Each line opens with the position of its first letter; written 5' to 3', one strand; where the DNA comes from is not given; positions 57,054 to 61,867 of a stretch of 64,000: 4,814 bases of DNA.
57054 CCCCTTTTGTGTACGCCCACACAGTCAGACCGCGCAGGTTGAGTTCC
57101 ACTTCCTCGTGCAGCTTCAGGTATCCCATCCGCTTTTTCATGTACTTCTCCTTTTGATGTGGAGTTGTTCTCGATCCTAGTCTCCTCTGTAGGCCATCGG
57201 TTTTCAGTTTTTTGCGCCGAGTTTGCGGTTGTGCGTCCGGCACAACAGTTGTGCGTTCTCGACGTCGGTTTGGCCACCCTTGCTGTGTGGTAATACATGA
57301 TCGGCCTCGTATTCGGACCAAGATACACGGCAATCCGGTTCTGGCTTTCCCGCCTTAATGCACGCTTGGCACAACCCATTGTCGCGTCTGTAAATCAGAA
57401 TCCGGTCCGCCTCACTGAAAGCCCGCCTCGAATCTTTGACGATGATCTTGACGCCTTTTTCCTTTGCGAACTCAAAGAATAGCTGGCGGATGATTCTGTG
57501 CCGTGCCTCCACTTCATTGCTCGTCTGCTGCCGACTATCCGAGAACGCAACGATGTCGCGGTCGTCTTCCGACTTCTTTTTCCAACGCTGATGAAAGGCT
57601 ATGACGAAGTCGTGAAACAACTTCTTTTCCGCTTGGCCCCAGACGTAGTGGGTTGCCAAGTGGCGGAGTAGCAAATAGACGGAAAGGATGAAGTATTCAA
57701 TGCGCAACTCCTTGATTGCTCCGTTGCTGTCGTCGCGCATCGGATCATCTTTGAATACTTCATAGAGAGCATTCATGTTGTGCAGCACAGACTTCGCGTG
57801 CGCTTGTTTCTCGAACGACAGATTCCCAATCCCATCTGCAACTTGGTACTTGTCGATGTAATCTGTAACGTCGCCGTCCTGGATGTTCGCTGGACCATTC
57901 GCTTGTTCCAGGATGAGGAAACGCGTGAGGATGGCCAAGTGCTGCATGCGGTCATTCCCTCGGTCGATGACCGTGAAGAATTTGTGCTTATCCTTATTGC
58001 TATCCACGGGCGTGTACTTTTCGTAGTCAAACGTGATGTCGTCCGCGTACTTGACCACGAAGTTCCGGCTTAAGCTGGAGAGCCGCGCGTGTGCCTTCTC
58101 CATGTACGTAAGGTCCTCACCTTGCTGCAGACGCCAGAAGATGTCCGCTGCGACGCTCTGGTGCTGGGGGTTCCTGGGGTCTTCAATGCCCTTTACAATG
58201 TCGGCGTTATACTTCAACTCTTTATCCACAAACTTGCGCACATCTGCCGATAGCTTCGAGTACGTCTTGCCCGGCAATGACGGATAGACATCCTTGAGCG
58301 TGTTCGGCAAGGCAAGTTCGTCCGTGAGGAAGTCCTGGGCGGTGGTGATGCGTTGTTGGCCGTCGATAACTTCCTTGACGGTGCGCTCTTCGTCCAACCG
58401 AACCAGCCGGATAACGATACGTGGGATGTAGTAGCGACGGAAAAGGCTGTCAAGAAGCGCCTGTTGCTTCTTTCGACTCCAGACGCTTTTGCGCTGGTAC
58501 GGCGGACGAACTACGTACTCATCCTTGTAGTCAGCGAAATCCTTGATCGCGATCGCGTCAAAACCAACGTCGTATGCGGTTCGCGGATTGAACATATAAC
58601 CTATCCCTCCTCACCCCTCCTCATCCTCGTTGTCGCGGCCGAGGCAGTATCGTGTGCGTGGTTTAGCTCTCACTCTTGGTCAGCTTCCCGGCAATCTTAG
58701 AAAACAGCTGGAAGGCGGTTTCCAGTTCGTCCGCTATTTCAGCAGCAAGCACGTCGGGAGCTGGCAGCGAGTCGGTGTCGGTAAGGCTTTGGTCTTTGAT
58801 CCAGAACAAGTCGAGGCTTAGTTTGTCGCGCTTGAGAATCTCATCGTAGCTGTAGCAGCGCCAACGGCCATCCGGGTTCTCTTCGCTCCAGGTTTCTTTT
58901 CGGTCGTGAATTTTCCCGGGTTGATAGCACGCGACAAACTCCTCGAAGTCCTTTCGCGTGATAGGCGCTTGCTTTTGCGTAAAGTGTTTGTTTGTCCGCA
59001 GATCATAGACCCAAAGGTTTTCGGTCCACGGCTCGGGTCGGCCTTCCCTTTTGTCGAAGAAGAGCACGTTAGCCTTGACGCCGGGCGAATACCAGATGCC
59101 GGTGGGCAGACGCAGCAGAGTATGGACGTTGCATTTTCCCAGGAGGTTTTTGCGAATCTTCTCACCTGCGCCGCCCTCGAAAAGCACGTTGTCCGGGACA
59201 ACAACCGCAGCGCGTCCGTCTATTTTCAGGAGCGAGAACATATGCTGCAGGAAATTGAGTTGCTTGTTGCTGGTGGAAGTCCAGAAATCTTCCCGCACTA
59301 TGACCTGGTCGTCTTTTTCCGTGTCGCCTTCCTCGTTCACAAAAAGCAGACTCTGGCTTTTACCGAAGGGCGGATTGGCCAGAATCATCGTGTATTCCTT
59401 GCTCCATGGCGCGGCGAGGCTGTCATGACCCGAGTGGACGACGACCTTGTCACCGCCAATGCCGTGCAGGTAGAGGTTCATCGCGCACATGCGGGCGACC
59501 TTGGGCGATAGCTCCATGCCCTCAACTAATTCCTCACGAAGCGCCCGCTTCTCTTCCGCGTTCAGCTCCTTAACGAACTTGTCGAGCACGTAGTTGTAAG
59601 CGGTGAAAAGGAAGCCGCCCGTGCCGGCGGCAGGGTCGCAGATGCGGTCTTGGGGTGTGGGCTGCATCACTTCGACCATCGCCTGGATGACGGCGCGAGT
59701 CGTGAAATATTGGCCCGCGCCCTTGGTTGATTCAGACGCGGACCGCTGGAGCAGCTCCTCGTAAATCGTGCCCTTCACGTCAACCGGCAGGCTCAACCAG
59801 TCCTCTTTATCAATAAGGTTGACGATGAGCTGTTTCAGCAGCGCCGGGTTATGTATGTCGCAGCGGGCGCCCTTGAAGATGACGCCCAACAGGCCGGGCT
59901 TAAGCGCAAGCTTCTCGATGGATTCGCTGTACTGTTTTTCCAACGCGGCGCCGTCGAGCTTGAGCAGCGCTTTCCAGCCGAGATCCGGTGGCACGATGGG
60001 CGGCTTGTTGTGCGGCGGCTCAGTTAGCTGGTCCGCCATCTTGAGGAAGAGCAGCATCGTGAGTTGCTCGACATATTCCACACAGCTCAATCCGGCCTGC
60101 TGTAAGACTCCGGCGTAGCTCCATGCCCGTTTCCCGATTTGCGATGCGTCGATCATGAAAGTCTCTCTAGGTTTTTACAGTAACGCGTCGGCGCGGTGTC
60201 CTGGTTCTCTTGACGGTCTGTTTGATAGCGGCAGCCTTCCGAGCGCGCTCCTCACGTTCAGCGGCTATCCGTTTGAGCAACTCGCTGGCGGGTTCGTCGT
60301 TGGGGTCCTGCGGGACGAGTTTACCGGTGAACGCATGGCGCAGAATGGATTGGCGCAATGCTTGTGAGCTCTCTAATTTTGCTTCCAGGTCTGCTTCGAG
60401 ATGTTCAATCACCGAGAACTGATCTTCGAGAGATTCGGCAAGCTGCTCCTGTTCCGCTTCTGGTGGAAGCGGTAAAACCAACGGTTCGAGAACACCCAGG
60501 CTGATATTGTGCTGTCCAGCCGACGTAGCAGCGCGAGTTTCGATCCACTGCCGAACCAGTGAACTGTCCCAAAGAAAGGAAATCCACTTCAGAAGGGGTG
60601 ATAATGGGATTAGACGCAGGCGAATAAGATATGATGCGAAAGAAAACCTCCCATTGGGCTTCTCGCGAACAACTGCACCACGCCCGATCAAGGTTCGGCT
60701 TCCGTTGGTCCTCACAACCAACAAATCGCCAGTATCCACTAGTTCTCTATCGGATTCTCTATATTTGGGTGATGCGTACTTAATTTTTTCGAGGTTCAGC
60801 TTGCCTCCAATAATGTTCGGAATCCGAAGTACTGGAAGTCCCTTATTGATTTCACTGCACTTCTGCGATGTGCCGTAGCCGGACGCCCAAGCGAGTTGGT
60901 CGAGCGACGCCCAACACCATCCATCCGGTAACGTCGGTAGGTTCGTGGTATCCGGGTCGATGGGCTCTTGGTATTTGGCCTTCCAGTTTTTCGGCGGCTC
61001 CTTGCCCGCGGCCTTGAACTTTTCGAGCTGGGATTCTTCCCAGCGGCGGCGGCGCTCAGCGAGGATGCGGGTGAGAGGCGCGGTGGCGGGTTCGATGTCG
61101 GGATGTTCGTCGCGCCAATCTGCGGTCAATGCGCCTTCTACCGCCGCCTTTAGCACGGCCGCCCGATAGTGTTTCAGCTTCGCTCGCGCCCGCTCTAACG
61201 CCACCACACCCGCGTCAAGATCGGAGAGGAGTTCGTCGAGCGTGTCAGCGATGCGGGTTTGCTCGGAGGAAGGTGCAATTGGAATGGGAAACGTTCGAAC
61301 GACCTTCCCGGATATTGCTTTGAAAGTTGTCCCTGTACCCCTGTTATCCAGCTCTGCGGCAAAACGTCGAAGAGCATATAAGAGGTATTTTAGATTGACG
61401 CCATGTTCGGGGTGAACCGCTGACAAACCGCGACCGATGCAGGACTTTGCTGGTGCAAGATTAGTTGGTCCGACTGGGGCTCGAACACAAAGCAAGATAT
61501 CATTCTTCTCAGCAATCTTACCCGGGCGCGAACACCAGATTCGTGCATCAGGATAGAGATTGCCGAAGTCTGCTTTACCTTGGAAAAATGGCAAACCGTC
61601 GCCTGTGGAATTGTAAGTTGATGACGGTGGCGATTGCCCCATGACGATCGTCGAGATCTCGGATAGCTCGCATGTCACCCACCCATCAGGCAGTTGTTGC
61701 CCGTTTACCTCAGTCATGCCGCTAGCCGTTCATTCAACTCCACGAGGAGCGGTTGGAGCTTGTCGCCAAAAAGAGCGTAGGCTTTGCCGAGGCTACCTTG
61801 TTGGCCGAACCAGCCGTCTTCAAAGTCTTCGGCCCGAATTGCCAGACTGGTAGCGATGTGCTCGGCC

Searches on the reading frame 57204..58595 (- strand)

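Call 75: search_protein_families(library=pfam, proteins=[window:57204-58595:-], max_evalue=0.00001)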
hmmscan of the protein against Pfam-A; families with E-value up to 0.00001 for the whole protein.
window:57204-58595:- (463 aa): 3 families
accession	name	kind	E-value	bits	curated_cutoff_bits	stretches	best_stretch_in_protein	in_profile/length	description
PF03235.19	GmrSD_N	-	6.6e-19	69.2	33.2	1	22-211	7-182/199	GmrSD restriction endonuclease, N-terminal domain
PF01844.29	HNH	-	5.6e-07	30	21.4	1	409-461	1-46/47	HNH endonuclease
PF14279.12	HNH_5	-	3.2e-06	27.4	27.5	1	428-462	12-46/56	HNH endonuclease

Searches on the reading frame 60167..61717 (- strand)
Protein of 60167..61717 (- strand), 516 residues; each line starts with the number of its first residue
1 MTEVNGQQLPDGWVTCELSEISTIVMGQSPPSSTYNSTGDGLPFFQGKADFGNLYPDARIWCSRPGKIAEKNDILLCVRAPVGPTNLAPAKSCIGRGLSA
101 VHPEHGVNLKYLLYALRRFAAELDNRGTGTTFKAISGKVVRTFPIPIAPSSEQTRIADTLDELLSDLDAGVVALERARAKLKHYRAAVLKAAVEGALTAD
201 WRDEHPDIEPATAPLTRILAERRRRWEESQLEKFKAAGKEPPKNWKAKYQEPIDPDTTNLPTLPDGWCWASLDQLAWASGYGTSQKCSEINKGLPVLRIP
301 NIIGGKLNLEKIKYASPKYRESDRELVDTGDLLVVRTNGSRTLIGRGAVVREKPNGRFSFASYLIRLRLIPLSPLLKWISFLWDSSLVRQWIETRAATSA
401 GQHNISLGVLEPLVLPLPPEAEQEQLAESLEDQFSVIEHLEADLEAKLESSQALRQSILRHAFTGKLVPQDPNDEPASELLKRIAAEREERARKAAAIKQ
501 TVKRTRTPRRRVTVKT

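Call 75: search_protein_families(library=pfam, proteins=[window:60167-61717:-], max_evalue=0.00001)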
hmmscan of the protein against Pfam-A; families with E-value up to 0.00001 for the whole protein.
window:60167-61717:- (516 aa): 1 family
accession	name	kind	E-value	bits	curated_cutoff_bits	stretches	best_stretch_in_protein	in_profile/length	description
PF01420.25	Methylase_S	-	1.3e-18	68.2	22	1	10-167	1-158/168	Type I restriction modification DNA specificity domain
